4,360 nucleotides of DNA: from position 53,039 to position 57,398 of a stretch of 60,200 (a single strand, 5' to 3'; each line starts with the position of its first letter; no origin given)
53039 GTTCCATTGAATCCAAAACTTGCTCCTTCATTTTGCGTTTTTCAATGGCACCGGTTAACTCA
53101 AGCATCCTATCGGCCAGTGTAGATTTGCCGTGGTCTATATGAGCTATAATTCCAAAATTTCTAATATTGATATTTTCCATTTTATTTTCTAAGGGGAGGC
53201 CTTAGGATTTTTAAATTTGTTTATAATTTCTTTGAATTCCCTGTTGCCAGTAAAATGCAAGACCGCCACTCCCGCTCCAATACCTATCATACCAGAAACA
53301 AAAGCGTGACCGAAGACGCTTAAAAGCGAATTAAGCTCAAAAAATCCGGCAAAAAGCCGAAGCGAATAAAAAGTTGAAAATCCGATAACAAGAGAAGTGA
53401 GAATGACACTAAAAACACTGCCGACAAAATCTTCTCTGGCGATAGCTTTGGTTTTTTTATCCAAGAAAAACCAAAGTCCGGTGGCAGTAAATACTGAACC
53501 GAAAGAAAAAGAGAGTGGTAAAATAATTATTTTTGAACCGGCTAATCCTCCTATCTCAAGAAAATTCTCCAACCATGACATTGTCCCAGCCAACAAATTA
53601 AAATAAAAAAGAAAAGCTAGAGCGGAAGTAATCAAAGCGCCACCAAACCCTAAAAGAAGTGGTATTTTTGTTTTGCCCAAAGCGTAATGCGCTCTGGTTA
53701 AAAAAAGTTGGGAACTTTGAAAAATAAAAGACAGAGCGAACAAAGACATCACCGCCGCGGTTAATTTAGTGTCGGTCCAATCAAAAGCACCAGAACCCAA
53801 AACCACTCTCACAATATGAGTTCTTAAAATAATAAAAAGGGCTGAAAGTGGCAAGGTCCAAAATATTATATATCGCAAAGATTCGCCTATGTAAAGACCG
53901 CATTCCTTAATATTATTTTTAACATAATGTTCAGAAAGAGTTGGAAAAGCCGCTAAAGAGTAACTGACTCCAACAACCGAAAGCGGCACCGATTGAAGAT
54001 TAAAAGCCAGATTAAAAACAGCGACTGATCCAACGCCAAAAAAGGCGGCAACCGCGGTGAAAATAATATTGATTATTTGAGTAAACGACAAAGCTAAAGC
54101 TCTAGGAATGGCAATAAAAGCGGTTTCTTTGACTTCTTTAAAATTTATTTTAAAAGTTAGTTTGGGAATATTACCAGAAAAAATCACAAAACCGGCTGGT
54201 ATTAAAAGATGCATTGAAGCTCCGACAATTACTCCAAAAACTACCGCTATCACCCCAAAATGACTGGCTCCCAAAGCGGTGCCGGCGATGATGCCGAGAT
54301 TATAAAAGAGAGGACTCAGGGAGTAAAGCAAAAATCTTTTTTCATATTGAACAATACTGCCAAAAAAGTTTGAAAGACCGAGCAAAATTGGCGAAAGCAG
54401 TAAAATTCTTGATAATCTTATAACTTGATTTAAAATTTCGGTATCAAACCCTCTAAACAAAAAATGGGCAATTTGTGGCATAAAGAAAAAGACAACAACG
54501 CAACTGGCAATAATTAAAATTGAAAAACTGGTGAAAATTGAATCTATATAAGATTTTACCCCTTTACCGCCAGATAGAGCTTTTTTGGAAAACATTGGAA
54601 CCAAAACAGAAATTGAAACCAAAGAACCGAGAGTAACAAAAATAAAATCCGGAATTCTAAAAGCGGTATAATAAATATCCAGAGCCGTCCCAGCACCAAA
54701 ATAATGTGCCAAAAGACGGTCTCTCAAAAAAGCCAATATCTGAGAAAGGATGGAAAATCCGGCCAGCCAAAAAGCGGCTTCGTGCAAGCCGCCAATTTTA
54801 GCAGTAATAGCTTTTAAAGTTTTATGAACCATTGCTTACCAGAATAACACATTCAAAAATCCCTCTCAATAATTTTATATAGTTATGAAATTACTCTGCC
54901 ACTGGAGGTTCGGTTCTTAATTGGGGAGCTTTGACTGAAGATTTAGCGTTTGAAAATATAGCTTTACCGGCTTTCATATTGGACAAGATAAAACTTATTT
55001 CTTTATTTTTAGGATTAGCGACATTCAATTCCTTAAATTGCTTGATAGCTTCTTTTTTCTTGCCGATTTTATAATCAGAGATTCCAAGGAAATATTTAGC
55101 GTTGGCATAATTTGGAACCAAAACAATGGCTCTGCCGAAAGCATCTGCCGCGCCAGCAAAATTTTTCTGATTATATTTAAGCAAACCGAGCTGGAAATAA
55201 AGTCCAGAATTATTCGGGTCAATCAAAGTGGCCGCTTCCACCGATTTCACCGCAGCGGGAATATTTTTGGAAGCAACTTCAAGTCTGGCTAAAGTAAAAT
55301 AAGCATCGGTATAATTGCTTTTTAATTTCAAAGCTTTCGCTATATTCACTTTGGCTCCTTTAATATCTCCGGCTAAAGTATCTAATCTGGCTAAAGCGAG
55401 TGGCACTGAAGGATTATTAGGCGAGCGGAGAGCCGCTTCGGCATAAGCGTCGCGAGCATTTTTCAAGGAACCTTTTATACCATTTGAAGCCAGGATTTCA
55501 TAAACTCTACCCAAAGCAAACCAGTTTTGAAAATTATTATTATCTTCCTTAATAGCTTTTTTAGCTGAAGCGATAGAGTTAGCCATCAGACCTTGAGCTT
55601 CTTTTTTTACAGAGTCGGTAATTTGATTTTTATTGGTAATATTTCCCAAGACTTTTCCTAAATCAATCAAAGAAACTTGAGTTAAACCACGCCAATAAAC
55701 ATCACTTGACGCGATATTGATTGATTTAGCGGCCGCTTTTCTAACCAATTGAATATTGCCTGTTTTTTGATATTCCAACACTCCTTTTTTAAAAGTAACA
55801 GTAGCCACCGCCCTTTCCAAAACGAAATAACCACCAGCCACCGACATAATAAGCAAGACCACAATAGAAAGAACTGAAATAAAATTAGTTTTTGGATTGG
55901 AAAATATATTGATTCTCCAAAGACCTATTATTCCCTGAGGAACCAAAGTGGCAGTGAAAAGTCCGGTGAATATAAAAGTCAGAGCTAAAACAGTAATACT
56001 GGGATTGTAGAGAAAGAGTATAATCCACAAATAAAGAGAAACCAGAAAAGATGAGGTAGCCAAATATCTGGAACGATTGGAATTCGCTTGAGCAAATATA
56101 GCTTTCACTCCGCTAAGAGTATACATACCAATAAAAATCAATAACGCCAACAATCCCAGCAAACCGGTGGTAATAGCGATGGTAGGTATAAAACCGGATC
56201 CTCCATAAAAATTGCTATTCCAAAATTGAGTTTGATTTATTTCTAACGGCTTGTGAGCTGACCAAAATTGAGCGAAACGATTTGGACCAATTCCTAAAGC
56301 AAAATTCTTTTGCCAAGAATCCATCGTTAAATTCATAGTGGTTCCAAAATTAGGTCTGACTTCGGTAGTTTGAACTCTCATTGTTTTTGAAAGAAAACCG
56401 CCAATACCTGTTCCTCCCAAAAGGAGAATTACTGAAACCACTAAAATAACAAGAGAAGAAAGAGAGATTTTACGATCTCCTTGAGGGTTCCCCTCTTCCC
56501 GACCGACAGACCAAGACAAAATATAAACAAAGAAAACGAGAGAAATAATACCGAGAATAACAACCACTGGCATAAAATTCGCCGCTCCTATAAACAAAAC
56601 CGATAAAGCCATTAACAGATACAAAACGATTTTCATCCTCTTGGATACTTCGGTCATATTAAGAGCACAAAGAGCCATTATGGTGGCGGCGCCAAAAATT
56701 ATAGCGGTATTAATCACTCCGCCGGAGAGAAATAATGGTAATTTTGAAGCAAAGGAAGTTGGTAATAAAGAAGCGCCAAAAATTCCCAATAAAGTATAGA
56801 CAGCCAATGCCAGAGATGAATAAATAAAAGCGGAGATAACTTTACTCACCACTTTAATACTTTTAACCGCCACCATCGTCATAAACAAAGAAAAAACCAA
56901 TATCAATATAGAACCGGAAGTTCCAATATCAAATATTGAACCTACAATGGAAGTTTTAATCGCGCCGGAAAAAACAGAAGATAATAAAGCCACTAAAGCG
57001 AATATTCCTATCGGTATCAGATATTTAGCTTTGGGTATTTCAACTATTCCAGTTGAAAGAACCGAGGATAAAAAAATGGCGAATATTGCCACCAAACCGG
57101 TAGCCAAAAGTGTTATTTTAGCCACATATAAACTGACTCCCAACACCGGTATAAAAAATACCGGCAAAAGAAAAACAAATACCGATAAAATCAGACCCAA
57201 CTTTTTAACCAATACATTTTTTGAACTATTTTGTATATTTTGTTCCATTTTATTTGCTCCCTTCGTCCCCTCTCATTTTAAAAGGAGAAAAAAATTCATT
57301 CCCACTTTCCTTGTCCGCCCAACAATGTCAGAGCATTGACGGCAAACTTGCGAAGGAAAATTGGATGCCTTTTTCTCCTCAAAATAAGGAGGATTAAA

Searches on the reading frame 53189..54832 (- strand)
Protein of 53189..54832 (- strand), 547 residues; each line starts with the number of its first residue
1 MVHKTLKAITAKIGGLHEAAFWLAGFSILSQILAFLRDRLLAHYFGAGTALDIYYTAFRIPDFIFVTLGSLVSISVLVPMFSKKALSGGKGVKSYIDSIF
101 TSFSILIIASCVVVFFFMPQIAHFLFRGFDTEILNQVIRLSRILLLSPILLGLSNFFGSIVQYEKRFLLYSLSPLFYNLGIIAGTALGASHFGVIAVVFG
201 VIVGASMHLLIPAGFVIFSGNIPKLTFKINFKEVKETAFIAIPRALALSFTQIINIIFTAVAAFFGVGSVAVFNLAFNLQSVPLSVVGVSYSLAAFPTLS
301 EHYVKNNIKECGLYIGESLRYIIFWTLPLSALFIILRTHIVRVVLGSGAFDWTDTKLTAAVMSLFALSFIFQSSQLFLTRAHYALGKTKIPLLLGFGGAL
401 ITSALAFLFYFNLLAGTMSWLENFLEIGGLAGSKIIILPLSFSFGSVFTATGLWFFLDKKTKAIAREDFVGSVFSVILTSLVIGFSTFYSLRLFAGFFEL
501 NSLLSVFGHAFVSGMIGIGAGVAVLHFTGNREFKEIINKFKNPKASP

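Call 21: search_protein_families(library=pfam, proteins=[window:53189-54832:-], max_evalue=0.00001)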
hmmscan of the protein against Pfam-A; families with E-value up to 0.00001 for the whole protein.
window:53189-54832:- (547 aa): 1 family
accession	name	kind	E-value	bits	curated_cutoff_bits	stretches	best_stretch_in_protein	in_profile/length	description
PF03023.19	MurJ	-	1.6e-57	195.6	27.4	1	41-501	1-443/451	Lipid II flippase MurJ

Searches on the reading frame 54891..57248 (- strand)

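Call 21: search_protein_families(library=pfam, proteins=[window:54891-57248:-], max_evalue=0.00001)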
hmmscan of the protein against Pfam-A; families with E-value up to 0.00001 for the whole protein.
window:54891-57248:- (785 aa): 7 families
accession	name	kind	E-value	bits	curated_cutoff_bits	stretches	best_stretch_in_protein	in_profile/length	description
PF14559.12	TPR_19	-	1.5e-13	51.3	25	0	626-680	4-58/68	Tetratricopeptide repeat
PF07719.23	TPR_2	-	2.1e-10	40.3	27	0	683-714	3-34/34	Tetratricopeptide repeat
PF23914.1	TPR_CcmH_CycH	-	1.8e-08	34.8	42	0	565-671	42-145/158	Cytochrome c-type biogenesis protein H TPR domain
PF13432.12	TPR_16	-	1.4e-07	32.3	32.7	0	686-747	2-63/65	Tetratricopeptide repeat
PF13428.12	TPR_14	-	2.2e-07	31.3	23.5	0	648-688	2-42/44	Tetratricopeptide repeat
PF13431.12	TPR_17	-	4.9e-07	30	24.4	0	563-585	3-25/34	Tetratricopeptide repeat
PF13414.12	TPR_11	-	7.7e-06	25.9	26.8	0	688-729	1-42/42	TPR repeat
